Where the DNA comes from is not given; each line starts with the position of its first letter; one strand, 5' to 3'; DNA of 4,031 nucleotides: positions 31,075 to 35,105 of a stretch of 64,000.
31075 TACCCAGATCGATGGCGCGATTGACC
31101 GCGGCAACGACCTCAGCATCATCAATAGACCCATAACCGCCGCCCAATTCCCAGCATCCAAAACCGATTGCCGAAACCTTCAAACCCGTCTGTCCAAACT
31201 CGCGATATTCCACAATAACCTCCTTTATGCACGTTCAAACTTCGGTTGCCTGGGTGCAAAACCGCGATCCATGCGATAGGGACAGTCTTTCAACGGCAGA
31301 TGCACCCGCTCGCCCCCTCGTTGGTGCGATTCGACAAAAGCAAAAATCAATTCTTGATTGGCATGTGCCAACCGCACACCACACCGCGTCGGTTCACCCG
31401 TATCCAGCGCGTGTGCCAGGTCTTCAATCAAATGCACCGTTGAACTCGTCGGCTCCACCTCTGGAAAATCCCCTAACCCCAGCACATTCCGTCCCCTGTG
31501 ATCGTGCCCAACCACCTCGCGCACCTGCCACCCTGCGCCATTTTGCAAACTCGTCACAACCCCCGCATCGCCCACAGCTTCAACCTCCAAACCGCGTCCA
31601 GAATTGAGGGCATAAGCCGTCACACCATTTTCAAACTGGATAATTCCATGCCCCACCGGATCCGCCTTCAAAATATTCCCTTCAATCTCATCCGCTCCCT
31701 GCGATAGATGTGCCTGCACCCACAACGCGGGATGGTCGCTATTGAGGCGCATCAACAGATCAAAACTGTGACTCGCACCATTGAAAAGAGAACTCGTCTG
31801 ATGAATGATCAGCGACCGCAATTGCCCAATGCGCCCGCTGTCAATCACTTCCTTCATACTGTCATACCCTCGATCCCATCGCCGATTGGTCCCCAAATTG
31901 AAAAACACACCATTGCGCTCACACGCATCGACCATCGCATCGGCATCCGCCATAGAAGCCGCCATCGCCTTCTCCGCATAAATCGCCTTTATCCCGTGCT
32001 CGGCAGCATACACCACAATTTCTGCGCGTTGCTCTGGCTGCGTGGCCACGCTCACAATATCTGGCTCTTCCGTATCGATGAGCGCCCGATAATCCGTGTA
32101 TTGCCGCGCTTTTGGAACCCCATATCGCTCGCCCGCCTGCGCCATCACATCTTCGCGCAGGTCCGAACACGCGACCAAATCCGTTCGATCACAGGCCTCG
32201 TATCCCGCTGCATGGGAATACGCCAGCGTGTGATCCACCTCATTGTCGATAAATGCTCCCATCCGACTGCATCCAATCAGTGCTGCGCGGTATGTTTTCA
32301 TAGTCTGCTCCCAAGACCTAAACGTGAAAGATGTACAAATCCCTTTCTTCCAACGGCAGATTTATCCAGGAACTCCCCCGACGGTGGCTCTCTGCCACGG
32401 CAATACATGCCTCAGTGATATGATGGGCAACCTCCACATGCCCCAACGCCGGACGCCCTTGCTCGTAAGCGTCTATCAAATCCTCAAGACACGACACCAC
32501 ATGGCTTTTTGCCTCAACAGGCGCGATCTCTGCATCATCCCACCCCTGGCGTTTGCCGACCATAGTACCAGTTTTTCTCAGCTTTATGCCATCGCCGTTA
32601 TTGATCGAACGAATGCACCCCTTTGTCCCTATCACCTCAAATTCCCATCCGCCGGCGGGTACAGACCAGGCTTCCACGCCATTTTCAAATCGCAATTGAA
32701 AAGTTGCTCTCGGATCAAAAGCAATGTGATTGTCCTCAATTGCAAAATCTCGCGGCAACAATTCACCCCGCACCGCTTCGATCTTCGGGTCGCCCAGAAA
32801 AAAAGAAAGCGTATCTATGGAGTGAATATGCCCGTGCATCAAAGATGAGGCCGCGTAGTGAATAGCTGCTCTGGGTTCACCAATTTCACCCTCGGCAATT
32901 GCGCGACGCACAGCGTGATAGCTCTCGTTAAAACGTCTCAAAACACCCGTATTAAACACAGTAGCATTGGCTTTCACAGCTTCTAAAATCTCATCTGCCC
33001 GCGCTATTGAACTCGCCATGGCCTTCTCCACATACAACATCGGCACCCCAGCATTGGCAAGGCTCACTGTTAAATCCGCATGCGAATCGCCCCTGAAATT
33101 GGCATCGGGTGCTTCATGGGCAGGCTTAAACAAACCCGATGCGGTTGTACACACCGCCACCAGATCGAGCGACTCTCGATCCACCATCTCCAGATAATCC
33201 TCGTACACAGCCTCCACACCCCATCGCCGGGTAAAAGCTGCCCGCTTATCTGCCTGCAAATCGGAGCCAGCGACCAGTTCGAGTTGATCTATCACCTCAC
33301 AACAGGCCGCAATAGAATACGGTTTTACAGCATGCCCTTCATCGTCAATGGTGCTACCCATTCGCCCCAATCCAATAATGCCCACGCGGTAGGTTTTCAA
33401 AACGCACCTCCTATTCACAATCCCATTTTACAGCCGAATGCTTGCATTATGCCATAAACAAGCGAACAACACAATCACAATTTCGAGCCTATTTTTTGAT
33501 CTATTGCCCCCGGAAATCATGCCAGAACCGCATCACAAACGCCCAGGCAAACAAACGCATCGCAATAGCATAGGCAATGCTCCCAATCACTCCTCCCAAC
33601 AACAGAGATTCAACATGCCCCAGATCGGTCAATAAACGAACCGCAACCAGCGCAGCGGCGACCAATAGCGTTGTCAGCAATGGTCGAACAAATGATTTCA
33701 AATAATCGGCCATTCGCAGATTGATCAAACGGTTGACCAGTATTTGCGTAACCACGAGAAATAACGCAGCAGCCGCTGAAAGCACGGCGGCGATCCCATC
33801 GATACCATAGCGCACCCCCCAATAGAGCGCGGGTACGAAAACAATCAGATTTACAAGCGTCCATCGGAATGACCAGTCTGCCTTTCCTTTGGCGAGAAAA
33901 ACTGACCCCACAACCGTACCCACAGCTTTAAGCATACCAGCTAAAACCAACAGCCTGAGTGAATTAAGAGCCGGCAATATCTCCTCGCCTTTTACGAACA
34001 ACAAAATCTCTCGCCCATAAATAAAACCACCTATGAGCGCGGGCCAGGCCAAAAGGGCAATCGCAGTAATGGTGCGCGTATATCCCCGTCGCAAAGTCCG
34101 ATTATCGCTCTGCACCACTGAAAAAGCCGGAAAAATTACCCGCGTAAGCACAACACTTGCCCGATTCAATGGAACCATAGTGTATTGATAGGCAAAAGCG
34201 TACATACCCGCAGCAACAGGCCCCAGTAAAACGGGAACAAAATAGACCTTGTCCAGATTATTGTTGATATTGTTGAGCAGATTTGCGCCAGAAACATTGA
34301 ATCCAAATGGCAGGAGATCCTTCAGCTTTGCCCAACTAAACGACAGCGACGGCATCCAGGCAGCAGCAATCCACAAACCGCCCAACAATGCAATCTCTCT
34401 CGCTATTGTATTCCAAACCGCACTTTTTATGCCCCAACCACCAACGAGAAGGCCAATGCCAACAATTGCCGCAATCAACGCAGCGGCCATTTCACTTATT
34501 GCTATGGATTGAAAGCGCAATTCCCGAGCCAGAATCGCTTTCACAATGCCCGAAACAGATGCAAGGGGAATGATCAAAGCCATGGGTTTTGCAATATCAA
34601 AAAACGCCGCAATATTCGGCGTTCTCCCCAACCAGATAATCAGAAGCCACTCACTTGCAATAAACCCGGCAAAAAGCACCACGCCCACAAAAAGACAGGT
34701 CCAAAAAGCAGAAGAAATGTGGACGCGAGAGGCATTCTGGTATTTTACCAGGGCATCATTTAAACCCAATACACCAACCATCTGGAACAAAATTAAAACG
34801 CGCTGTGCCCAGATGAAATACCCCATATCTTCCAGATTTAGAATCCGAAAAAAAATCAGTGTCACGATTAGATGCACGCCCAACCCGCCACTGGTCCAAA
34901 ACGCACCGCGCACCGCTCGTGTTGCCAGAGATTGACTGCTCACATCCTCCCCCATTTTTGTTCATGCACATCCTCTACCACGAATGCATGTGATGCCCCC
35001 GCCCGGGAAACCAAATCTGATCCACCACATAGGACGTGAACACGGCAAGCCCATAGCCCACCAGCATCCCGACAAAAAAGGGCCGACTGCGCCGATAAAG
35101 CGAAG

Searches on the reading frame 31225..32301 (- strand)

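Call 9: search_protein_families(library=pfam, proteins=[window:31225-32301:-], max_evalue=0.01)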
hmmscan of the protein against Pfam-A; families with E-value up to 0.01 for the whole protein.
window:31225-32301:- (358 aa): 5 families
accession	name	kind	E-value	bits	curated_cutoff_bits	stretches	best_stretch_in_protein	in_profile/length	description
PF01408.29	GFO_IDH_MocA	-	1.2e-13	52.2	24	1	28-135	13-117/120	Oxidoreductase family, NAD-binding Rossmann fold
PF03447.22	NAD_binding_3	-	2e-05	25.7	24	1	58-132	37-111/116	Homoserine dehydrogenase, NAD binding domain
PF13380.12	CoA_binding_2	-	0.00039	21.3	22.8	1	68-132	43-103/116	CoA binding domain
PF22725.1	GFO_IDH_MocA_C3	-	0.00047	20.6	27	0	171-234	45-103/124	GFO/IDH/MocA C-terminal domain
PF02894.22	GFO_IDH_MocA_C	-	0.001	19.3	22.9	1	169-333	40-216/218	Oxidoreductase family, C-terminal alpha/beta domain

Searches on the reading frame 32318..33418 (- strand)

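Call 41: search_protein_families(library=pfam, proteins=[window:32318-33418:-], max_evalue=0.001)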
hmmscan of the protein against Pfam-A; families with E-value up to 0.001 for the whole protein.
window:32318-33418:- (366 aa): 3 families
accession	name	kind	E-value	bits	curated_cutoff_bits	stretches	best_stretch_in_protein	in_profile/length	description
PF01408.29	GFO_IDH_MocA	-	7.4e-11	43.2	24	1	11-155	2-116/120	Oxidoreductase family, NAD-binding Rossmann fold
PF02894.22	GFO_IDH_MocA_C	-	1.1e-07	32.3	22.9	1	192-354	42-218/218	Oxidoreductase family, C-terminal alpha/beta domain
PF22725.1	GFO_IDH_MocA_C3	-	2.2e-07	31.4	27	1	191-270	44-124/124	GFO/IDH/MocA C-terminal domain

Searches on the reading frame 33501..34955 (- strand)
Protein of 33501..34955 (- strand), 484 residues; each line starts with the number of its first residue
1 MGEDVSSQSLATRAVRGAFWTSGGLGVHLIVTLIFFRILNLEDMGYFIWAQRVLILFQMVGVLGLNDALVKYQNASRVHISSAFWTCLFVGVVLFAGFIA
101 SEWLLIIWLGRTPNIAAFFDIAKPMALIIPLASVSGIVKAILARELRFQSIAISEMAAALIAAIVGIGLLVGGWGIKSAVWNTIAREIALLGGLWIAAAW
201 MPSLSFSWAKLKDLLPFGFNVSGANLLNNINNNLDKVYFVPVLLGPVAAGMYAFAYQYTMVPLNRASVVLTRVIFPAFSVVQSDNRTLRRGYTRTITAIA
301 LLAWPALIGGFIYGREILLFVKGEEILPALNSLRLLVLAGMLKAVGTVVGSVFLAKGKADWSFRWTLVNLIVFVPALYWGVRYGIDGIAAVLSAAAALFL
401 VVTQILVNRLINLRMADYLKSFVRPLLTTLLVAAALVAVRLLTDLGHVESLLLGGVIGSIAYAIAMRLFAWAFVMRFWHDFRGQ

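Call 41: search_protein_families(library=pfam, proteins=[window:33501-34955:-], max_evalue=0.001)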
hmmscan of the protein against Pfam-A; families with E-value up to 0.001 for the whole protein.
window:33501-34955:- (484 aa): 2 families
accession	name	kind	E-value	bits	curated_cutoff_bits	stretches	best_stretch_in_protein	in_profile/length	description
PF13440.11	Polysacc_synt_3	-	4e-48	164.6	23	1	37-327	4-289/293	Polysaccharide biosynthesis protein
PF01943.22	Polysacc_synt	-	4.5e-23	82.5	28.2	1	25-279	12-271/274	Polysaccharide biosynthesis protein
